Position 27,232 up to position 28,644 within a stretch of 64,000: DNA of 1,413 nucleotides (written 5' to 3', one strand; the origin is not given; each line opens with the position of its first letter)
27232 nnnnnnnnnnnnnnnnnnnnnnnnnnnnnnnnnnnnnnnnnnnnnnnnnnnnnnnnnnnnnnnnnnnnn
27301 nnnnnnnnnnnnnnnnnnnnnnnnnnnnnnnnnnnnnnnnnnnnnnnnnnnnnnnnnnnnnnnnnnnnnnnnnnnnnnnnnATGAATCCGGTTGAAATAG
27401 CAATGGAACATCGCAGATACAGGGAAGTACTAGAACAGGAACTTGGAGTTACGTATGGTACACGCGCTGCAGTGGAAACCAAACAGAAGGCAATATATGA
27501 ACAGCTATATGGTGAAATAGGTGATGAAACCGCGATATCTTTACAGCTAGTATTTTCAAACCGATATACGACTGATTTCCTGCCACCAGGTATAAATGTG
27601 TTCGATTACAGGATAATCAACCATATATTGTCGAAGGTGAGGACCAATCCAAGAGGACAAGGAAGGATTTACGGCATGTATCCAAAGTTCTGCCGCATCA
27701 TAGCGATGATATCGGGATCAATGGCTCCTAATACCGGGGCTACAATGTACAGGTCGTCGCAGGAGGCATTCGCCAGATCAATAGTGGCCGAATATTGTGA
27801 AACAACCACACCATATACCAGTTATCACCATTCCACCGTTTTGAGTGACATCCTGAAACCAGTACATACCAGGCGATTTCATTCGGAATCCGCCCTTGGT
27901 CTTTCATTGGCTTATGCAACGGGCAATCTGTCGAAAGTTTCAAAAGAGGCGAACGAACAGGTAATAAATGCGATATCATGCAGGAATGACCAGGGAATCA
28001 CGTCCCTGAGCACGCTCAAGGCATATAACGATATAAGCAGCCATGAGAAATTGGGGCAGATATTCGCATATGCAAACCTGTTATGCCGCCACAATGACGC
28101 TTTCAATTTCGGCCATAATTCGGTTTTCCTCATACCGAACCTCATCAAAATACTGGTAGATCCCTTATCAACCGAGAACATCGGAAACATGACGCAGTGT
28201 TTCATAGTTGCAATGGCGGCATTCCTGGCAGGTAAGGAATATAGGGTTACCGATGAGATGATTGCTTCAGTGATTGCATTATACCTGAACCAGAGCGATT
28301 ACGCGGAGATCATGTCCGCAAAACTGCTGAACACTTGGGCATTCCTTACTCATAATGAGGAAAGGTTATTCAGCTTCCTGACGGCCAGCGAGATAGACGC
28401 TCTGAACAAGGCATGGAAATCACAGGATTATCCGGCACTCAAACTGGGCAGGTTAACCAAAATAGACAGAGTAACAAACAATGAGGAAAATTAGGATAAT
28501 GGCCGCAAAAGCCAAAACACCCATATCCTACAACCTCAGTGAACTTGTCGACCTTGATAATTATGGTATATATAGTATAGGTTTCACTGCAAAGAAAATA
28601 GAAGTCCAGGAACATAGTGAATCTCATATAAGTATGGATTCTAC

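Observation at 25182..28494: Radical SAM, UDG-like and NTase-like genes translationally coupled to the Clp genes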

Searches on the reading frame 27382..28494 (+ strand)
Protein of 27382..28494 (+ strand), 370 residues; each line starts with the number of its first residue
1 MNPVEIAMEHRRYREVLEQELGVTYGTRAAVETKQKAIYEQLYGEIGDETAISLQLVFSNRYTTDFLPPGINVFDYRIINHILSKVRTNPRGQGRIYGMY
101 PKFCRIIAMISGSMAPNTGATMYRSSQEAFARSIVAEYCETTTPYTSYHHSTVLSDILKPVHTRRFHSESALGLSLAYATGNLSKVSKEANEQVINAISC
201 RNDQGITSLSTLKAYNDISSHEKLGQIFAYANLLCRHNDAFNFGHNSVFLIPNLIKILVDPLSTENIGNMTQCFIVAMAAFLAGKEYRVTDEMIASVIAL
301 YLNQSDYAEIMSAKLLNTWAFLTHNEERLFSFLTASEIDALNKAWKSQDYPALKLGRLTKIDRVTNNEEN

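Call 3: search_protein_families(library=pfam, proteins=[window:27382-28494:+], max_evalue=0.1)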
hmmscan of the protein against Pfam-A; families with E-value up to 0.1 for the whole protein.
window:27382-28494:+ (370 aa): 0 families

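Call 4: search_protein_families(library=phrogs, proteins=[window:27382-28494:+], max_evalue=0.01)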
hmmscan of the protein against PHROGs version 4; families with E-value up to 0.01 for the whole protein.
window:27382-28494:+ (370 aa): 0 families

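Call 6: search_protein_families(library=ncbifam, proteins=[window:27382-28494:+], max_evalue=1)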
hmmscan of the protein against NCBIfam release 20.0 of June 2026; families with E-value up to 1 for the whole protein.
window:27382-28494:+ (370 aa): 1 family
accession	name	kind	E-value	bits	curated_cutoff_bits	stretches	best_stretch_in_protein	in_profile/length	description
TIGR01851.1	argC_other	equivalog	0.1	11.8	229.85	1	240-314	175-249/310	N-acetyl-gamma-glutamyl-phosphate reductase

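Call 12: search_solved_structures(query=window:27382-28494:+, max_evalue=10, show_alignments=1)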
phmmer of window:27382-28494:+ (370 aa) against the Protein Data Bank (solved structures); distinct sequences matched with E-value up to 10: 3.
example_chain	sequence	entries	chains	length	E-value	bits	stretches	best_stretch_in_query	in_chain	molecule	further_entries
5mqz_A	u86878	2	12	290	0.81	11.9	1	40-93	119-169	Putative branched-chain-amino-acid aminotransferase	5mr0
5e25_A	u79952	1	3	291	1.3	11.2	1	40-93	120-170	branched-chain aminotransferase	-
5cm0_A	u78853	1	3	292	1.3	11.2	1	40-93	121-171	Branched-chain transaminase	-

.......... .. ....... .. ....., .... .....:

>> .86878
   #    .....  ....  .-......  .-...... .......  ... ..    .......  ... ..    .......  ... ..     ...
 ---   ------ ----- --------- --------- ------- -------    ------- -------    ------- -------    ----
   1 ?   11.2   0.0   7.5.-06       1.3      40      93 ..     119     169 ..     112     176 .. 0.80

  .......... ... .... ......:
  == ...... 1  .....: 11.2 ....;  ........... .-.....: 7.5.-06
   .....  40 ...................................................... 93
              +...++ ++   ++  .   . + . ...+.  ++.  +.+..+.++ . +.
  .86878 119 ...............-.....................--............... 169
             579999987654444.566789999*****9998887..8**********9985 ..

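Call 16: find_related_loci(query=window:27382-28494:+, collection=viral_contigs, flank=10000)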
Query window:27382-28494:+ (370 aa) in viral_contigs; peptide patterns used: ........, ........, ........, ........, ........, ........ (x = any residue, [..] = any of these).
4 stretches matched a pattern, but none encodes a relative of the query by tblastn (E <= 1e-3).

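Call 43: search_dna_similar(query=window:27382-28494:+, collection=phages, mode=protein, max_rows=30, max_evalue=0.01)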
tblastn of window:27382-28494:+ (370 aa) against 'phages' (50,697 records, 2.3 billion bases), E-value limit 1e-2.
No match.

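Call 84: find_related_loci(query=A5, collection=viral_contigs, flank=8000)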
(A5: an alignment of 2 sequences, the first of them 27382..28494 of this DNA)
Query A5 (370 aa) in viral_contigs; peptide patterns used: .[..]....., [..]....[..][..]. (x = any residue, [..] = any of these).
117 stretches matched a pattern, but none encodes a relative of the query by tblastn (E <= 1e-3).

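Call 88: predict_structure(protein=window:27382-28494:+)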
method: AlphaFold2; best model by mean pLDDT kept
length: 370 residues; sequences in the alignment: 1
mean_pLDDT: 35.9   pTM: 0.21
mean pLDDT of the five models: 35.9, 32.7, 32.2, 29.9, 29.5
residues with pLDDT >= 90: 0; 70-90: 0; 50-70: 7; < 50: 363
segments of 3 or more residues with pLDDT < 50: 1-334, 344-370
pLDDT, mean of each block of 10 residues (from residue 1): 29 39 40 44 39 32 33 35 35 33 35 31 30 31 27 28 27 32 34 30 27 33 38 34 31 36 40 42 36 42 42 47 44 48 47 39 39
secondary structure, 60 per line:
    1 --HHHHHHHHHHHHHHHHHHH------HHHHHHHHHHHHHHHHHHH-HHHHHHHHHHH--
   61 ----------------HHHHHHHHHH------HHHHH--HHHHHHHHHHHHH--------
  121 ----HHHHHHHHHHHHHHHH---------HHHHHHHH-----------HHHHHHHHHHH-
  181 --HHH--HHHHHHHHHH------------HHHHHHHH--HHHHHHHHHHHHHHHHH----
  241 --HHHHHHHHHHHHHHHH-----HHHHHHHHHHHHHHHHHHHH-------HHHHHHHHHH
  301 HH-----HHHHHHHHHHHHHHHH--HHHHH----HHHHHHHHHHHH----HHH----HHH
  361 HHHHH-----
elements in order: H3-21 H28-46 H48-58 H77-86 H93-97 H100-112 H125-140 H150-157 H169-179 H188-197 H210-217 H220-236 H243-258 H264-283 H291-302 H308-323 H326-330 H335-346 H358-365

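Call 97: search_protein_families(library=padloc, proteins=[window:27382-28494:+], max_evalue=0.1)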
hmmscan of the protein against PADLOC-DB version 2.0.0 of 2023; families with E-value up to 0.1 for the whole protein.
window:27382-28494:+ (370 aa): 0 families
